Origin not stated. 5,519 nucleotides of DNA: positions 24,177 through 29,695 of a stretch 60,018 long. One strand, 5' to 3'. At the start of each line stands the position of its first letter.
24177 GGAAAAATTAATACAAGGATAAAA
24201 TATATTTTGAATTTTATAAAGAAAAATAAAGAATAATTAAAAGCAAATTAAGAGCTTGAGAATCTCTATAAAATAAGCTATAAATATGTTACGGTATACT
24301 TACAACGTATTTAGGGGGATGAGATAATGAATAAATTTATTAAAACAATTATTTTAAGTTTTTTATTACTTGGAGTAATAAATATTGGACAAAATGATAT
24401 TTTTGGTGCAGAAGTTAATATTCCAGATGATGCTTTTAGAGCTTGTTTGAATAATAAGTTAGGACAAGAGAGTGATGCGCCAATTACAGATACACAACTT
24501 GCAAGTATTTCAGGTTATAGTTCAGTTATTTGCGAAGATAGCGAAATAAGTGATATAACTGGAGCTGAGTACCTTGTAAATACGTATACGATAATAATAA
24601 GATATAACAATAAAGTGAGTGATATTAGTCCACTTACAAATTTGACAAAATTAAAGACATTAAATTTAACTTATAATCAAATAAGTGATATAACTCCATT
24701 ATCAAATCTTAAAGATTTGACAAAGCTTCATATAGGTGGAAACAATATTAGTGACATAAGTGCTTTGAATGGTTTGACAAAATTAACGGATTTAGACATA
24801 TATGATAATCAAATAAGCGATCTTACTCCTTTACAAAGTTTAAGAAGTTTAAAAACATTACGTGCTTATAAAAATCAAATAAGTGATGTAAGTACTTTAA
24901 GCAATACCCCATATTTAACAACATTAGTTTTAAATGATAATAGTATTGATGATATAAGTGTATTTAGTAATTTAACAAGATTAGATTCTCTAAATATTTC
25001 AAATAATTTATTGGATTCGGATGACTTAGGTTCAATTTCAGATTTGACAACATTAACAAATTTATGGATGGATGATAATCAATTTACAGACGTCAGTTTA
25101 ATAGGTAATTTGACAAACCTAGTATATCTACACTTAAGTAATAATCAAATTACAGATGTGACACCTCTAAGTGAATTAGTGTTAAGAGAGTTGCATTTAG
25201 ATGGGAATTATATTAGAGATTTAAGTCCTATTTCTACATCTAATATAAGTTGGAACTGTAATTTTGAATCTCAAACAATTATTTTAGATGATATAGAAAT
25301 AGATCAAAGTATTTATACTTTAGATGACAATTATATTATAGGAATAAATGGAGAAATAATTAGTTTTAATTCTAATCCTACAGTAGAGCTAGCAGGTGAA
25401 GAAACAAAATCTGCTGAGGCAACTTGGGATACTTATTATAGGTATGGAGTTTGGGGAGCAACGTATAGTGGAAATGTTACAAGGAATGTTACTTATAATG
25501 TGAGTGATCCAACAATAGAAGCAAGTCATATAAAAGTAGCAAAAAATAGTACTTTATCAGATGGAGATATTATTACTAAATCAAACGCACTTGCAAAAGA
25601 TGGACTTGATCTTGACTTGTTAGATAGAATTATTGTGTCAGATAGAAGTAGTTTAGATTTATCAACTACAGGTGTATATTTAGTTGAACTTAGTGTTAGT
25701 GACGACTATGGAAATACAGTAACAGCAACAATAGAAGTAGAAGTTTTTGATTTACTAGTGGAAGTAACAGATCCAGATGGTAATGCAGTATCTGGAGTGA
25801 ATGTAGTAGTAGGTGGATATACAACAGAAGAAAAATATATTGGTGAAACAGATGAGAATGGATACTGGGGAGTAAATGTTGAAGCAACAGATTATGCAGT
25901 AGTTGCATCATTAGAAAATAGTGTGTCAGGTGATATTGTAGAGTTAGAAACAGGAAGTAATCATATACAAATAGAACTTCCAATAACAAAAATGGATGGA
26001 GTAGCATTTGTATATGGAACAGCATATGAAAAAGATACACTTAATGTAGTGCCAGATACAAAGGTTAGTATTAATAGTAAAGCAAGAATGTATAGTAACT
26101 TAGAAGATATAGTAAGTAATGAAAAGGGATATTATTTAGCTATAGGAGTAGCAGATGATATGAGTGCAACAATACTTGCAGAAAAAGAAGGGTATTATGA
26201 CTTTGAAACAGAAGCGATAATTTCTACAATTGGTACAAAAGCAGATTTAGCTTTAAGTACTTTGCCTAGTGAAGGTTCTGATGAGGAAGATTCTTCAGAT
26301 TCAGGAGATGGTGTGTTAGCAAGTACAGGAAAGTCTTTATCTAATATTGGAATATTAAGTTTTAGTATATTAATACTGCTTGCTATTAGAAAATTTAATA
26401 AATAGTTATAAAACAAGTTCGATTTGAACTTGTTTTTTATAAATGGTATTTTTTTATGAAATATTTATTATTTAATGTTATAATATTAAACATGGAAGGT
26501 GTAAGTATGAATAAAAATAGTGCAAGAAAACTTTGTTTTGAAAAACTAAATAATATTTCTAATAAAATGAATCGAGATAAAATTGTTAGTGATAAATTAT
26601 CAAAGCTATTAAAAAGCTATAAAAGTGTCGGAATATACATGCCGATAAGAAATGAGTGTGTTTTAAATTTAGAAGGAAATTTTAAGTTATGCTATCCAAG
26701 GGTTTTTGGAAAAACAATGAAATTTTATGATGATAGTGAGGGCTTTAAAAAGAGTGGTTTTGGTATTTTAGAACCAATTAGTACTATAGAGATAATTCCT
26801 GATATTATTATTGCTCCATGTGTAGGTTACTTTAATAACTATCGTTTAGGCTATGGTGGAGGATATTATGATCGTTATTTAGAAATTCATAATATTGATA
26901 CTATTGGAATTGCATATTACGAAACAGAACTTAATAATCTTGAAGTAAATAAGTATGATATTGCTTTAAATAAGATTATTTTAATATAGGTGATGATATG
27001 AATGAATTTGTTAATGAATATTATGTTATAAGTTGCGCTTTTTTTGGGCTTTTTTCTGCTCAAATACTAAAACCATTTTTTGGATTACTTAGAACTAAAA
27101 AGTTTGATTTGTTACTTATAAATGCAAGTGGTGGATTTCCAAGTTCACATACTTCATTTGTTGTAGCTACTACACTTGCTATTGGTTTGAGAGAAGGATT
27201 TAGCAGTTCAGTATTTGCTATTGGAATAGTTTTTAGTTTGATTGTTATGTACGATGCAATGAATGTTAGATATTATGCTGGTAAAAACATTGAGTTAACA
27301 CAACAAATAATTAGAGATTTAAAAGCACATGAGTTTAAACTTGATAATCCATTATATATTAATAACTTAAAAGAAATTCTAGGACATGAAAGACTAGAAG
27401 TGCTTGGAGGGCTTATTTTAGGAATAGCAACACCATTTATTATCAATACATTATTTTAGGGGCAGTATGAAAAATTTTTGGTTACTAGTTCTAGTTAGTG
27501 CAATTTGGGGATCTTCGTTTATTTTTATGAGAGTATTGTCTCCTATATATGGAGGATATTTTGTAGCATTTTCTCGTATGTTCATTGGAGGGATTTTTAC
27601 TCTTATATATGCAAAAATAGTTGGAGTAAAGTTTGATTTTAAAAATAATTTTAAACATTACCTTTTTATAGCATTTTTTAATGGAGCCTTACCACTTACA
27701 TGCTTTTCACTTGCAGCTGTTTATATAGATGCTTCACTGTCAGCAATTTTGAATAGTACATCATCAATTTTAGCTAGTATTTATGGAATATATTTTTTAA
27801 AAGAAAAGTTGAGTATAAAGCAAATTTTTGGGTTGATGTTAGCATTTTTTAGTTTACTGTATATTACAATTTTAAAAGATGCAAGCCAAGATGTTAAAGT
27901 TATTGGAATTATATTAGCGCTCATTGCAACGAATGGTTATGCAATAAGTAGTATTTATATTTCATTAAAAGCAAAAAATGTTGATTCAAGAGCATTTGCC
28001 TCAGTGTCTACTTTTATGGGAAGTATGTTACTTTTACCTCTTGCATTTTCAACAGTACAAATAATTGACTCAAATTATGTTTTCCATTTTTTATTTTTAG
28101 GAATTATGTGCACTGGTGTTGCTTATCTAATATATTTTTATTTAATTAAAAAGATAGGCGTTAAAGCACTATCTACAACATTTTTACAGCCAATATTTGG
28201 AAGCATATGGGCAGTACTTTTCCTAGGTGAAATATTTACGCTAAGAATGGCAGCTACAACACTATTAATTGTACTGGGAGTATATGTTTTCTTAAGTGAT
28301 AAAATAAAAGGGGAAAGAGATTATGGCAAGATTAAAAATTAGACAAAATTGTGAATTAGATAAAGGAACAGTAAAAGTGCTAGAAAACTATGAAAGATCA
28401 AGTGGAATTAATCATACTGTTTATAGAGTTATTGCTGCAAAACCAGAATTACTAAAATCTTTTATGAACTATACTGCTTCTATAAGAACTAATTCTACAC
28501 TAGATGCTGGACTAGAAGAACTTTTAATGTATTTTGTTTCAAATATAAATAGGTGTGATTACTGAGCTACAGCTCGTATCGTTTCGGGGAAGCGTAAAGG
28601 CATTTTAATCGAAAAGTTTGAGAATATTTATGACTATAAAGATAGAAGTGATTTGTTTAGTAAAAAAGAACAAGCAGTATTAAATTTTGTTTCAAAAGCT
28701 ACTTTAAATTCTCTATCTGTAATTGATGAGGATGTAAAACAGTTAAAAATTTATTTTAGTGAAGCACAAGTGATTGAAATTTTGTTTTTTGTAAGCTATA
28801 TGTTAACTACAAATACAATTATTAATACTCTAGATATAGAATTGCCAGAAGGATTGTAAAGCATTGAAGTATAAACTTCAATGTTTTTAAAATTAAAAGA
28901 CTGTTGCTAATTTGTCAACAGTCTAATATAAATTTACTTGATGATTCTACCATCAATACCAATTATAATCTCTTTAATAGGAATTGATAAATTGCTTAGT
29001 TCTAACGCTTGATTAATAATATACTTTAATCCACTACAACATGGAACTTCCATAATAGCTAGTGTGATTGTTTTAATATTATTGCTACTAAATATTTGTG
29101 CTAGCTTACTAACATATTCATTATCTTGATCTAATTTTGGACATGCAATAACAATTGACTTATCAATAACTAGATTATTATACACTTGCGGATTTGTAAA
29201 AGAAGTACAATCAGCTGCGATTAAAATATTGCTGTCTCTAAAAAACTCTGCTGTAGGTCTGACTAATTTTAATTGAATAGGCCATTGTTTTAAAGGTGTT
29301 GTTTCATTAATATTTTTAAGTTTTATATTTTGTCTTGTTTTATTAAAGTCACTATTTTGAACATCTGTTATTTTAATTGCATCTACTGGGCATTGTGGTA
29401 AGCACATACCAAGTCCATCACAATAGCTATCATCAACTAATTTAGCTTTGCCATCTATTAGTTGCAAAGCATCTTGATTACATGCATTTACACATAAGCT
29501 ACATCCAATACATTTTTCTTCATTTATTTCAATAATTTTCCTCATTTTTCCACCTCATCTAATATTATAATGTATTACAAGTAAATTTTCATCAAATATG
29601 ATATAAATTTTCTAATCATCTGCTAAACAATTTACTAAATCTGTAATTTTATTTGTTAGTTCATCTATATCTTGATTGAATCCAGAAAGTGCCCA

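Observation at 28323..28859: Candidate selenoprotein: AhpD/CMD-family gene with UGA replacing the second Cys of CxxC, plus a SECIS-like hairpin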

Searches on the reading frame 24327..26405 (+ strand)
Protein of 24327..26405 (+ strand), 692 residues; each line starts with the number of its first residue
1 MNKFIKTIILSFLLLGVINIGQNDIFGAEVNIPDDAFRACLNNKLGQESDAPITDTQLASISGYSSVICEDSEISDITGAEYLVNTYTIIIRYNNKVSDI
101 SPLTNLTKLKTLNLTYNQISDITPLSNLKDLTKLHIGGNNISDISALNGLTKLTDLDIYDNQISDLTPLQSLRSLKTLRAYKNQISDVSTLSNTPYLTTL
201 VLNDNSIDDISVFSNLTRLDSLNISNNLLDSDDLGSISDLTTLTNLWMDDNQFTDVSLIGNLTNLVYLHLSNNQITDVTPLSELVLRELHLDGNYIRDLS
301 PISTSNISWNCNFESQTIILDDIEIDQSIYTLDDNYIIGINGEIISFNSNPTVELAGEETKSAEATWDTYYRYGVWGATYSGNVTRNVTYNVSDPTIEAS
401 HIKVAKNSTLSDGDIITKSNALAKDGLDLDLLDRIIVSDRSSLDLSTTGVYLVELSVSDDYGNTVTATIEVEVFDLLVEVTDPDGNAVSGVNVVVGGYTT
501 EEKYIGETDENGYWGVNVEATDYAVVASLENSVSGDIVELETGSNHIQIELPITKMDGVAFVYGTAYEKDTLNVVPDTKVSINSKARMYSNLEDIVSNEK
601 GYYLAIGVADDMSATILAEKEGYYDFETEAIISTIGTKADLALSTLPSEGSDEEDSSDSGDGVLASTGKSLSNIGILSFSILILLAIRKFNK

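Call 21: search_protein_families(library=pfam, proteins=[window:24327-26405:+], max_evalue=0.00001)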
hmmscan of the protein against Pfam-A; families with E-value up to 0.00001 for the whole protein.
window:24327-26405:+ (692 aa): 7 families
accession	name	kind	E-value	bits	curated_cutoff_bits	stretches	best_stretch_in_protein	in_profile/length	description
PF12799.13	LRR_4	-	6.4e-37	125.2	27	4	131-170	3-43/44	Leucine Rich repeats (2 copies)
PF13855.12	LRR_8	-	6e-19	68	27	1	195-253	1-61/61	Leucine rich repeat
PF23211.1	LRR_LRWD1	-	4.7e-09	36.7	28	0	145-209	36-100/190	Leucine-rich repeat and WD repeat-containing protein 1, LRR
PF13620.12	CarboxypepD_reg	-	3.2e-07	31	32.3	0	479-542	5-71/82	Carboxypeptidase regulatory-like domain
PF23952.1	LRR_EndoS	-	6.1e-07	30.1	27.9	0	133-227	27-116/116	Endo-beta-N-acetylglucosaminidase EndoS LRR domain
PF00560.39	LRR_1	-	1.1e-06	28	20.6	0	264-280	1-17/23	Leucine Rich Repeat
PF23598.1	LRR_14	-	1.9e-06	27.3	40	0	100-271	40-223/353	Leucine-rich repeat region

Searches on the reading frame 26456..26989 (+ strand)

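Call 21: search_protein_families(library=pfam, proteins=[window:26456-26989:+], max_evalue=0.00001)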
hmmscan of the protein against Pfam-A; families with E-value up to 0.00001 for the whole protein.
window:26456-26989:+ (177 aa): 1 family
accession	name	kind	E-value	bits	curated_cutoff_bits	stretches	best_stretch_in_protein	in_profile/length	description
PF01812.26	5-FTHF_cyc-lig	-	1e-15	58.6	27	1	20-175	1-184/186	5-formyltetrahydrofolate cyclo-ligase family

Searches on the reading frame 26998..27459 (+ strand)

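Call 21: search_protein_families(library=pfam, proteins=[window:26998-27459:+], max_evalue=0.00001)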
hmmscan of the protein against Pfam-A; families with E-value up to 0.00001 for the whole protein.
window:26998-27459:+ (153 aa): 1 family
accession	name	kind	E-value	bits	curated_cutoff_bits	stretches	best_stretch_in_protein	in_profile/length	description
PF02681.20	DUF212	-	2e-39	135.1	26.5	1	10-144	5-125/126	Divergent PAP2 family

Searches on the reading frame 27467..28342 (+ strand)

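Call 21: search_protein_families(library=pfam, proteins=[window:27467-28342:+], max_evalue=0.00001)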
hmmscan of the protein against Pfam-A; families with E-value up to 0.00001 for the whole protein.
window:27467-28342:+ (291 aa): 1 family
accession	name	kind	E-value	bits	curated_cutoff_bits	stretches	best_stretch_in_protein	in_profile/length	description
PF00892.27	EamA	-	1.6e-36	126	28.2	2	5-134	5-134/135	EamA-like transporter family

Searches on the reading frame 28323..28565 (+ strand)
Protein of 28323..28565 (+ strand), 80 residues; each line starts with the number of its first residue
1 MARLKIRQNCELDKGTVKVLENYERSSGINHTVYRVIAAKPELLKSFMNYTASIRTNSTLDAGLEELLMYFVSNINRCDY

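Call 33: find_encoding_contigs(protein=window:28323-28565:+, flank=10000, max_places=10)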
Protein window:28323-28565:+ (80 aa): no gene with exactly this product is on record in the collection.

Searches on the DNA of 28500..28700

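Call 82: search_rna_families(source=window, start=28500, end=28700, threshold=evalue, max_evalue=10)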
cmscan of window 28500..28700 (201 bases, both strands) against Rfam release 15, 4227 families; matches with E-value up to 10: 4.
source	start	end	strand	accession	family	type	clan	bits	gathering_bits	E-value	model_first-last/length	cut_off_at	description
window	28575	28663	-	RF01504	Afu_254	Gene; sRNA;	-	13.6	60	5.6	1-158/158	no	A. fumigatus sRNA Afu_254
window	28554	28577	-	RF01114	TMV_UPD-PK1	Cis-reg;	-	12.9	33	8.3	1-22/22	no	Pseudoknot of upstream pseudoknot domain (UPD) of the 3'UTR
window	28500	28551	-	RF01818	RsaC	Gene; sRNA;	-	12.6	100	0.34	1-53/440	3'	RNA Staph. aureus C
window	28500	28552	-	RF01669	P14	Gene; sRNA;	-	10.6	45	9.1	1-53/146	3'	Pseudomonas sRNA P14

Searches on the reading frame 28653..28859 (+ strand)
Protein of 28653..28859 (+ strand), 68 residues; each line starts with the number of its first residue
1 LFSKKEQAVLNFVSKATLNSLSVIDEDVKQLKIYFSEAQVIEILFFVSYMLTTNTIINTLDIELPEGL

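Call 34: find_encoding_contigs(protein=window:28653-28859:+, flank=10000, max_places=10)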
Protein window:28653-28859:+ (68 aa): no gene with exactly this product is on record in the collection.

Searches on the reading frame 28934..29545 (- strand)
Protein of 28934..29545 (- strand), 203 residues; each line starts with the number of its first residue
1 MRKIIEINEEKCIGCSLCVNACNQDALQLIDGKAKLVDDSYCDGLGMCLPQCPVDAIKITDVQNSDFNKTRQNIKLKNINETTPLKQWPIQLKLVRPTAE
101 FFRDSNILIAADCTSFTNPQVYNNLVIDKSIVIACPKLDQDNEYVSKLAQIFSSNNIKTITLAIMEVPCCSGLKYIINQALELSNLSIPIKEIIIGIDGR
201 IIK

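Call 21: search_protein_families(library=pfam, proteins=[window:28934-29545:-], max_evalue=0.00001)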
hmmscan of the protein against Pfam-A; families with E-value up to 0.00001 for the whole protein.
window:28934-29545:- (203 aa): 7 families
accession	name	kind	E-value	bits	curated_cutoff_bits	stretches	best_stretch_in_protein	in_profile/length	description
PF14697.11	Fer4_21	-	7.1e-11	42.5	35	1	6-58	2-58/59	4Fe-4S dicluster domain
PF00037.32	Fer4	-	1e-10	41.4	21.1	1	5-27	1-23/24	4Fe-4S binding domain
PF13237.11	Fer4_10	-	4.7e-08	33.3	25.5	1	5-53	2-53/53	4Fe-4S dicluster domain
PF12838.12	Fer4_7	-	6.8e-08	33.3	27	1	11-56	1-52/52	4Fe-4S dicluster domain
PF12837.12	Fer4_6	-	3.1e-06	27.3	25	0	4-22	1-19/24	4Fe-4S binding domain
PF25160.1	LdpA_Fe-S-bd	-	3.7e-06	27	27.6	0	18-60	9-46/49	LdpA Fe-S cluster-binding domain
PF13187.11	Fer4_9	-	7.6e-06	26.3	27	0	11-57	1-52/52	4Fe-4S dicluster domain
